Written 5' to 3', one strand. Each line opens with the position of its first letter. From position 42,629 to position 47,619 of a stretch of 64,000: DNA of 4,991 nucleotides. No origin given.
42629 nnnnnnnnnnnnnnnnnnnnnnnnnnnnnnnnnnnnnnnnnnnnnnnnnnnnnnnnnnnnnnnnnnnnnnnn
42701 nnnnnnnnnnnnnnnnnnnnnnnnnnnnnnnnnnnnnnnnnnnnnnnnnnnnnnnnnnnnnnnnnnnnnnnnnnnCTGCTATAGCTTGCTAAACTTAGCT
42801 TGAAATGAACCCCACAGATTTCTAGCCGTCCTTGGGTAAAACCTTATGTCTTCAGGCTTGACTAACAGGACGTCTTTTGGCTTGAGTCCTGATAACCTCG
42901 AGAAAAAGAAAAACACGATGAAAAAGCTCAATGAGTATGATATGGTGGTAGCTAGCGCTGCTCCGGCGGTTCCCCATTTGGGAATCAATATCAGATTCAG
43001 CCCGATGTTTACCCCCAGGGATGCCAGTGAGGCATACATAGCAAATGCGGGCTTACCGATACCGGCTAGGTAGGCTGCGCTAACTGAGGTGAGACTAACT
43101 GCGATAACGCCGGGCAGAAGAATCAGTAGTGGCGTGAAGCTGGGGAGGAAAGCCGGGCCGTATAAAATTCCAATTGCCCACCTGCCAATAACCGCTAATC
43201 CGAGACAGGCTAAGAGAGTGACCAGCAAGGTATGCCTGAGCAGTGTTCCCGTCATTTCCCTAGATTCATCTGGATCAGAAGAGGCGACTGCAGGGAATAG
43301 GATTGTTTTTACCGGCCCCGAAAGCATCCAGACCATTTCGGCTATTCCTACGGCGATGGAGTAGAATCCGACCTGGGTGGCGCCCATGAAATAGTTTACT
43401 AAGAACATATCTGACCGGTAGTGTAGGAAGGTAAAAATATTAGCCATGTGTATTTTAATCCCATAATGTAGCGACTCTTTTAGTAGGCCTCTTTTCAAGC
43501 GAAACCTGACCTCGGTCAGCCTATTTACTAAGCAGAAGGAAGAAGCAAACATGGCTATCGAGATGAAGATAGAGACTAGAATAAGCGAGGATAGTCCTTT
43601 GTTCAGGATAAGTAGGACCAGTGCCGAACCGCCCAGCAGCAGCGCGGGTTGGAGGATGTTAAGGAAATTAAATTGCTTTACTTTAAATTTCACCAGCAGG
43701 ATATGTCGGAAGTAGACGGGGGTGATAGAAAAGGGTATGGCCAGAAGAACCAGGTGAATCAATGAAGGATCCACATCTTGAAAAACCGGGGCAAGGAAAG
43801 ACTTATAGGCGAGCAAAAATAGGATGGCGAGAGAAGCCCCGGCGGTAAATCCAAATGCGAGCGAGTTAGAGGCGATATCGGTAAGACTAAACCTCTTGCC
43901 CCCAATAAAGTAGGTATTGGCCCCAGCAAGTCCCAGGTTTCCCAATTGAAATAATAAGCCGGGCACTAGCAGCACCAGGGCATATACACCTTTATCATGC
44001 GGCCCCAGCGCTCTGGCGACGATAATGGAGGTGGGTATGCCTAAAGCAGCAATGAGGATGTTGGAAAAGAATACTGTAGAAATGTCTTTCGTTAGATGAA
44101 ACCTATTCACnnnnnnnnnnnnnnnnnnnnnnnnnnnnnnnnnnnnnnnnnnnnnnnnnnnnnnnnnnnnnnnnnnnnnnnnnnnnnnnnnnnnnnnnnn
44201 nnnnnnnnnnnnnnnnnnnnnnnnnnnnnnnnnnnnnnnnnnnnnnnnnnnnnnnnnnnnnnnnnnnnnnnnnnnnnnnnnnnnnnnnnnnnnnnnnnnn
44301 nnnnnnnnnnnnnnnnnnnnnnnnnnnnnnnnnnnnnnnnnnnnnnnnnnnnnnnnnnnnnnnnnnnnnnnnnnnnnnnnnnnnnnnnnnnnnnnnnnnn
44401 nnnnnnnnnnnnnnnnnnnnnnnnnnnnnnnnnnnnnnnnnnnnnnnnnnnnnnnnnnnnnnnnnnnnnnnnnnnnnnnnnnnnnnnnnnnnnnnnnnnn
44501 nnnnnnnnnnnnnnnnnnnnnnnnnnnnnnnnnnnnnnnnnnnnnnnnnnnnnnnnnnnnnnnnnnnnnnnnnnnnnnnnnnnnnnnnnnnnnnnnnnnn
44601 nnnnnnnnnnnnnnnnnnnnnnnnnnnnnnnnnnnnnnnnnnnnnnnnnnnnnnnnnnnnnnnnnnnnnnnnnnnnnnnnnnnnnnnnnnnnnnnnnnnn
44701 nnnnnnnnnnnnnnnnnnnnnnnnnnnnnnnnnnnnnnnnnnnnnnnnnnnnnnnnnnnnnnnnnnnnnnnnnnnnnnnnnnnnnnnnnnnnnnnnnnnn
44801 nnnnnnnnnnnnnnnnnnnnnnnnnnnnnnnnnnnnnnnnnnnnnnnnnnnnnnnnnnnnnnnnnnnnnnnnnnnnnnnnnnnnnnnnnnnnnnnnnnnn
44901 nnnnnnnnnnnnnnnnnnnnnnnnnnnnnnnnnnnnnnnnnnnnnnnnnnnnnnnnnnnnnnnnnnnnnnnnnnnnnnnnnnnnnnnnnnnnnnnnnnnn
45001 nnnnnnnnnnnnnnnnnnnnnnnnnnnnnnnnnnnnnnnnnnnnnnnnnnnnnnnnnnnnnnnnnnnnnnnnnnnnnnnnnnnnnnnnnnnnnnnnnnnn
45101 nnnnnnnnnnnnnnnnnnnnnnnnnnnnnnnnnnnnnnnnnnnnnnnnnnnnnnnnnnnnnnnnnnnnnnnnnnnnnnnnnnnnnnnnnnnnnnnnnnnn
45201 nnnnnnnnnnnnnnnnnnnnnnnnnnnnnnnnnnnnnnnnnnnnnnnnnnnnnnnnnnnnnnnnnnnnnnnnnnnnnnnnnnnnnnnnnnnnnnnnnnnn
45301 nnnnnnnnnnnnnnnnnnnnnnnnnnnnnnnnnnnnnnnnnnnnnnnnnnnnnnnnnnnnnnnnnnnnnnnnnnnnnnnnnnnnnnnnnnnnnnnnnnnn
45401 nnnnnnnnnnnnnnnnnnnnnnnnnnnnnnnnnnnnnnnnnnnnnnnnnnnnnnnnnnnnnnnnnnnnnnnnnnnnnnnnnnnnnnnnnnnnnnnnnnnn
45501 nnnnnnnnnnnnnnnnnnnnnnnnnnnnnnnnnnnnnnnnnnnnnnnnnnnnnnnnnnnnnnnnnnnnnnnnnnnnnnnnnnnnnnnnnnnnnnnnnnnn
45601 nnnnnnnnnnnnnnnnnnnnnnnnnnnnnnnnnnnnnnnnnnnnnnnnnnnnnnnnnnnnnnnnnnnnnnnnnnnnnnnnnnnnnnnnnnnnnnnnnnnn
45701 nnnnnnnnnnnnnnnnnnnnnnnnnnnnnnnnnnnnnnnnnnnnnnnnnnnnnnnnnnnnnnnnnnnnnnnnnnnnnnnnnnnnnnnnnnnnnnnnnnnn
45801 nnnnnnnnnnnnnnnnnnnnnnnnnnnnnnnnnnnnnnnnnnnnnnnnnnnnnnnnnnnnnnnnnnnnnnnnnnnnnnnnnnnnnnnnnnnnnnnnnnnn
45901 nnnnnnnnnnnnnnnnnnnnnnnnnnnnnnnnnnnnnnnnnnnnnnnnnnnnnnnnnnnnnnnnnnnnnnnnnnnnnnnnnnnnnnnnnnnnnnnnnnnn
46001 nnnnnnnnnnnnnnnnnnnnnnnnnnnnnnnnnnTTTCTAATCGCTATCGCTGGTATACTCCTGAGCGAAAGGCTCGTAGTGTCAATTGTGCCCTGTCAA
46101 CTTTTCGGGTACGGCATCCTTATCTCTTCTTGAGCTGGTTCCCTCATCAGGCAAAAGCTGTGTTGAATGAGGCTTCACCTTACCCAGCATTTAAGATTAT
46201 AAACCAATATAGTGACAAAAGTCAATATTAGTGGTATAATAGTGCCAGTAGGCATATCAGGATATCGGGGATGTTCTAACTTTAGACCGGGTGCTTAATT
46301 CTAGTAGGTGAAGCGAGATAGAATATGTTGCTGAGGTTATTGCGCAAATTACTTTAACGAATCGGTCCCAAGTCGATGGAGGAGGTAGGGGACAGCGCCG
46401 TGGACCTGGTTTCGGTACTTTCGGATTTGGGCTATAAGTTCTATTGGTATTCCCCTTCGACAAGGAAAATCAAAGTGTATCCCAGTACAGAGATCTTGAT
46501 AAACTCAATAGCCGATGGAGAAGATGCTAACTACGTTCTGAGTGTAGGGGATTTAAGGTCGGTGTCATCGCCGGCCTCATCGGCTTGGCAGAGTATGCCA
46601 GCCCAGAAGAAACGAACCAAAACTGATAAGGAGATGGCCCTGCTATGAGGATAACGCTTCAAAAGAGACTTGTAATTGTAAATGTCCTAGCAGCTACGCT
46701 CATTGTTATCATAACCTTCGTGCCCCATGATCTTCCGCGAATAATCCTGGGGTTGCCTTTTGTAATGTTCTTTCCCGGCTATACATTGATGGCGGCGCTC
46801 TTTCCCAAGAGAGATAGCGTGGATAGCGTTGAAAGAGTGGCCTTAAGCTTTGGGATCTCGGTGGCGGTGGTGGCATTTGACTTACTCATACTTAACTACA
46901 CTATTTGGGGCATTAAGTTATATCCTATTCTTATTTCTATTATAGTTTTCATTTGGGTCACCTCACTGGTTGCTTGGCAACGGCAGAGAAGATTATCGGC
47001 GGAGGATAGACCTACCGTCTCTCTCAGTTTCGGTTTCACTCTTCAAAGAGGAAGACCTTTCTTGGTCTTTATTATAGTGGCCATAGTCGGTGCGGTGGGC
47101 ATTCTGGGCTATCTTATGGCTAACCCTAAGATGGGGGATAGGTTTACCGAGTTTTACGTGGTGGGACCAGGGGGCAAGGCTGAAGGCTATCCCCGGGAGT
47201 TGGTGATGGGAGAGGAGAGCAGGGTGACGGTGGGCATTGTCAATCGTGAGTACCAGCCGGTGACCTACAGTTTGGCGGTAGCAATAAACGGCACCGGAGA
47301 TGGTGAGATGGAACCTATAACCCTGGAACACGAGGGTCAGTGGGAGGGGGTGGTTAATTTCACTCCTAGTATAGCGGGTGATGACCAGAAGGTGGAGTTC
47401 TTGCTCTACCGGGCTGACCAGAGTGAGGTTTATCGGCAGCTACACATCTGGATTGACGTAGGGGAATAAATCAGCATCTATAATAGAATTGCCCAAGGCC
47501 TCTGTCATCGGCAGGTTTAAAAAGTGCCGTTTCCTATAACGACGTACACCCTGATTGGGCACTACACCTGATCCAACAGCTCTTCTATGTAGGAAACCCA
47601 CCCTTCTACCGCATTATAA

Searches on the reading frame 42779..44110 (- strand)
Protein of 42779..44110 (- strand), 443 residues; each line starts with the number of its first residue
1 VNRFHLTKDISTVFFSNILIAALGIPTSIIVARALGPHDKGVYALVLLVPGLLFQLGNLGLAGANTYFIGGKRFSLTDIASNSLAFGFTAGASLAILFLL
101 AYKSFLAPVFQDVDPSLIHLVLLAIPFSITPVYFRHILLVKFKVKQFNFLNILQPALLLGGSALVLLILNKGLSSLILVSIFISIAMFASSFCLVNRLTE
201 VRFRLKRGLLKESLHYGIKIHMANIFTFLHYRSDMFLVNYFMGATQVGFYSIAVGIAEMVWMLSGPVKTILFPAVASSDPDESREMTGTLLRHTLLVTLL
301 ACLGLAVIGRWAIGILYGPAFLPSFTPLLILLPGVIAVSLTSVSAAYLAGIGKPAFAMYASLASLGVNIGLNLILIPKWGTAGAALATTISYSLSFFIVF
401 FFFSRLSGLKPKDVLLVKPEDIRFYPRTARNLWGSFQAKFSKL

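Call 85: search_protein_families(library=pfam, proteins=[window:42779-44110:-], max_evalue=0.00001)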
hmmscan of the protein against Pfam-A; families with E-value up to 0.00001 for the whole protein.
window:42779-44110:- (443 aa): 3 families
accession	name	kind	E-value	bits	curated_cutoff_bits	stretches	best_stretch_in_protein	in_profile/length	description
PF13440.11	Polysacc_synt_3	-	3e-23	82.9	23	1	30-324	1-291/293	Polysaccharide biosynthesis protein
PF01943.22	Polysacc_synt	-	5.9e-10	39.5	28.2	1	7-276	2-271/274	Polysaccharide biosynthesis protein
PF03023.19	MurJ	-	5.9e-08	32.2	27.4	1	266-411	252-407/451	Lipid II flippase MurJ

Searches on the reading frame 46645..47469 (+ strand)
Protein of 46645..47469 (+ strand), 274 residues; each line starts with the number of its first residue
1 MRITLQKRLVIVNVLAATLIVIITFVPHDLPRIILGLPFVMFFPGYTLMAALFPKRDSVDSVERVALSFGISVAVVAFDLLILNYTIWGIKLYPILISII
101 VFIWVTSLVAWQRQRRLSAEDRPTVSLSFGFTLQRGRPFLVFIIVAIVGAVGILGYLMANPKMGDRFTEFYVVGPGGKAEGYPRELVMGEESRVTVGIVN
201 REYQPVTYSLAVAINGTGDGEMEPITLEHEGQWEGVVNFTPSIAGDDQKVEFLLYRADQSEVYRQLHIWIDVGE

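Call 85: search_protein_families(library=pfam, proteins=[window:46645-47469:+], max_evalue=0.00001)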
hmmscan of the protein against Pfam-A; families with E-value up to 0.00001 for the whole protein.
window:46645-47469:+ (274 aa): 1 family
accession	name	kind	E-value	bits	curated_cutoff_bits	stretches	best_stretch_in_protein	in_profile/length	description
PF07760.16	DUF1616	-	1.5e-70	238.2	31.6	1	11-271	2-307/307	Protein of unknown function (DUF1616)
